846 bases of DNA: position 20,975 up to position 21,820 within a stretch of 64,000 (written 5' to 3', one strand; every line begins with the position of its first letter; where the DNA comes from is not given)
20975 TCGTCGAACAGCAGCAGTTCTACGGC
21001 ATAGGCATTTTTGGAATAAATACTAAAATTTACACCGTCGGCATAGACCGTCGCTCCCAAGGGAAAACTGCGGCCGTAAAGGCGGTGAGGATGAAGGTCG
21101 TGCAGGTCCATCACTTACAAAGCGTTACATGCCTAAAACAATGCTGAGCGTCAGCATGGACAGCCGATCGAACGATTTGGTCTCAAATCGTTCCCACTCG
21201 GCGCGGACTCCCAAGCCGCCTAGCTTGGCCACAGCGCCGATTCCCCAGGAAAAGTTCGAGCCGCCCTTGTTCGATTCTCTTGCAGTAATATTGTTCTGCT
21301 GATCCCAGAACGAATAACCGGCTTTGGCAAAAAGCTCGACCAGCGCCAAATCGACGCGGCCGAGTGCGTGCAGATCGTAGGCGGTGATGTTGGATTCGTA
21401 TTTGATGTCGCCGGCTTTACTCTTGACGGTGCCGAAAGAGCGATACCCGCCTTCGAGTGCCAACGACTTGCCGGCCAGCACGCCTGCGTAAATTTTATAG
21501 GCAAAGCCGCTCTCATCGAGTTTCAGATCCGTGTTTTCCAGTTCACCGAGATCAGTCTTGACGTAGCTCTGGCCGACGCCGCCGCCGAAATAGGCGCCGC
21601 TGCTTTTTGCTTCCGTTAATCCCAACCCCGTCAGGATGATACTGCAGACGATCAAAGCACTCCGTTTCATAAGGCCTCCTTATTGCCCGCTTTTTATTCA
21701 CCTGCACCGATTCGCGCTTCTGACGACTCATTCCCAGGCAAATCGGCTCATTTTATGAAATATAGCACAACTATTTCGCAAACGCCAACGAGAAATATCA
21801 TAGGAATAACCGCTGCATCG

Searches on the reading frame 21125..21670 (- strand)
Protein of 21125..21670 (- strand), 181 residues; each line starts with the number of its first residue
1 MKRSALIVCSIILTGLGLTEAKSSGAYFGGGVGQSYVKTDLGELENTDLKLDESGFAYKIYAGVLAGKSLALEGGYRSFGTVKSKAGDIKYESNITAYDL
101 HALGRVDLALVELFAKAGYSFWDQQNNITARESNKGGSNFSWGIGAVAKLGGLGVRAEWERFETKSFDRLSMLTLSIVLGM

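Call 13: search_protein_families(library=pfam, proteins=[window:21125-21670:-], max_evalue=0.001)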
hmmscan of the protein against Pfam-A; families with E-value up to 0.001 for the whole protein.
window:21125-21670:- (181 aa): 2 families
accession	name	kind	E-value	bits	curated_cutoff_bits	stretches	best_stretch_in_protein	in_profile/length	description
PF13505.12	OMP_b-brl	-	1.3e-11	45.4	28.7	1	21-165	17-156/175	Outer membrane protein beta-barrel domain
PF01389.23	OmpA_membrane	-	5.9e-08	33.1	21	1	25-155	5-132/180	OmpA-like transmembrane domain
